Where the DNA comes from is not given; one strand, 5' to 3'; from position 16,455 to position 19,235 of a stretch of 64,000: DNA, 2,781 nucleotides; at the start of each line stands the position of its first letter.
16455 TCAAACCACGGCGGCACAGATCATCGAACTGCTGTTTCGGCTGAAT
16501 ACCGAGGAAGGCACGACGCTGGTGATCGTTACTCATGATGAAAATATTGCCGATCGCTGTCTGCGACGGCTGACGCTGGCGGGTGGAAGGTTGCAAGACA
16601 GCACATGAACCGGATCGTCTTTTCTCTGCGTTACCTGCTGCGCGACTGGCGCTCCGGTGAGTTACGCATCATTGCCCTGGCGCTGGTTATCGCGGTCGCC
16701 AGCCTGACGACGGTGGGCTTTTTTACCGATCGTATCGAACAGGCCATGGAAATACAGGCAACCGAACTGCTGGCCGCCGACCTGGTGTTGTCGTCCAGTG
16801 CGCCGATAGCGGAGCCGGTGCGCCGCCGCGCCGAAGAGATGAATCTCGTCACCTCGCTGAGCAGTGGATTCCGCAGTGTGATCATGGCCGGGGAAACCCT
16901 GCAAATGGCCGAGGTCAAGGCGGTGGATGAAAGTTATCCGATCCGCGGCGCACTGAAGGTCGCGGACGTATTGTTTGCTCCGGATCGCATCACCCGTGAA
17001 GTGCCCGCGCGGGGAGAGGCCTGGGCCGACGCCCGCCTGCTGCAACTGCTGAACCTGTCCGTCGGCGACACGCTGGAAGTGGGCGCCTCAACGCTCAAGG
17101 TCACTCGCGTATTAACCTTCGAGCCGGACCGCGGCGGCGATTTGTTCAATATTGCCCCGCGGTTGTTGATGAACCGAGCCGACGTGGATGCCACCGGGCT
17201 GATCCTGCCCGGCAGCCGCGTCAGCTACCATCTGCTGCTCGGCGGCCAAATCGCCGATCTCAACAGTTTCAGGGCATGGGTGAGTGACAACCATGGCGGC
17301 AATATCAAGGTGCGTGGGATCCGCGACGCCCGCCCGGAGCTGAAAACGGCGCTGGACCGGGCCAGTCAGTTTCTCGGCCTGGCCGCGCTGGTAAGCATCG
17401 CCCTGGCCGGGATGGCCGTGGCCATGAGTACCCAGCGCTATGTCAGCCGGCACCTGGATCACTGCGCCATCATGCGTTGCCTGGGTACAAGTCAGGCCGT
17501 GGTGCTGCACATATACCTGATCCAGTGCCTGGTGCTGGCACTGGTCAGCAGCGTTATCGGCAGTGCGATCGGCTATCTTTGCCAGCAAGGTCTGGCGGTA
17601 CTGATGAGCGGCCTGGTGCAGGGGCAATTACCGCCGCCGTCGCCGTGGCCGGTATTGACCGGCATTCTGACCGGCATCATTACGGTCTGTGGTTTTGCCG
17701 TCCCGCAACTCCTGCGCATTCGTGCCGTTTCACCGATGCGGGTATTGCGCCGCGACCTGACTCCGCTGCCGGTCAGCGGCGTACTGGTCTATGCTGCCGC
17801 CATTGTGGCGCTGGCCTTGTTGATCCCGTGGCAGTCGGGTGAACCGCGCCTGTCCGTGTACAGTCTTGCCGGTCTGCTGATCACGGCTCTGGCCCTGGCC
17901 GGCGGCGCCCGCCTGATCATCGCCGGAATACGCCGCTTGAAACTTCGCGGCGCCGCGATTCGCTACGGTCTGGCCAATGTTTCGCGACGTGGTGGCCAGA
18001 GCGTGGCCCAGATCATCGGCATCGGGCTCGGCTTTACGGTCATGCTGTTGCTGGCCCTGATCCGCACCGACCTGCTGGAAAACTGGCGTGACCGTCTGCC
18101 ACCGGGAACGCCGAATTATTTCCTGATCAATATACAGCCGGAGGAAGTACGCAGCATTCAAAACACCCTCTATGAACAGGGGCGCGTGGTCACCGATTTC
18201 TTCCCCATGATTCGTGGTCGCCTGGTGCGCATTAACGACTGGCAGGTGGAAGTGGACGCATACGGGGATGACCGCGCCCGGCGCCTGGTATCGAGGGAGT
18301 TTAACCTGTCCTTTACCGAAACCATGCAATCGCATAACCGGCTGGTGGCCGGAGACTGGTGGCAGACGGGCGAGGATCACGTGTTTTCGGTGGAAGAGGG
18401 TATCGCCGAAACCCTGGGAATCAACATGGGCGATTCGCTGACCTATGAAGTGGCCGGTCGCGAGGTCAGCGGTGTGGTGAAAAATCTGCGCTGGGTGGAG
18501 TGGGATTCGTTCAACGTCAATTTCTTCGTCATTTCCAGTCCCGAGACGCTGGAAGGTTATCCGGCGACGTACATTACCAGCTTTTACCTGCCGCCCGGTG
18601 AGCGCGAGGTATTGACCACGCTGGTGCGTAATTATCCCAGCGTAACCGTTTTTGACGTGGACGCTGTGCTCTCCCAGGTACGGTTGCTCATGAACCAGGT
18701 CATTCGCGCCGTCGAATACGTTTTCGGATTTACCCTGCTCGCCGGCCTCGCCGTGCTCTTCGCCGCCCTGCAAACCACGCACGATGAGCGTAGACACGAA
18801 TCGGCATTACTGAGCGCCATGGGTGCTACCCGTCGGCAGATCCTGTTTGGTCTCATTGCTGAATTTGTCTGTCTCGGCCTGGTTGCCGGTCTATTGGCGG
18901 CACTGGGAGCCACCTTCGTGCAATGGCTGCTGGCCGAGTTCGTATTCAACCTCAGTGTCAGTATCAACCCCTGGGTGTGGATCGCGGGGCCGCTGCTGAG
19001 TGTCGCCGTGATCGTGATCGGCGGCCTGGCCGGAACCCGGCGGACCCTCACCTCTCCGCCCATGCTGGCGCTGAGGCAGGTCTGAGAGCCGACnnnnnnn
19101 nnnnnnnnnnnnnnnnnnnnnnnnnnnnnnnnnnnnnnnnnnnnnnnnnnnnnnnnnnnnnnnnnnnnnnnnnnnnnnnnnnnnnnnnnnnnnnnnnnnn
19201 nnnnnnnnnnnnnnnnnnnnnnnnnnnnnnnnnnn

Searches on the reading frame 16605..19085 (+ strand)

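Call 57: search_protein_families(library=pfam, proteins=[window:16605-19085:+], max_evalue=0.00001)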
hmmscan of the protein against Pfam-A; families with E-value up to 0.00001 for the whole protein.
window:16605-19085:+ (826 aa): 2 families
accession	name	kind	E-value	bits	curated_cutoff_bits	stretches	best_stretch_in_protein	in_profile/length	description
PF02687.27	FtsX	-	2.8e-25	89.1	25.5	2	707-819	4-120/120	FtsX-like permease C-terminal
PF12704.14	MacB_PCD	-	6.9e-07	30.2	27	0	23-177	4-159/207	MacB-like periplasmic core domain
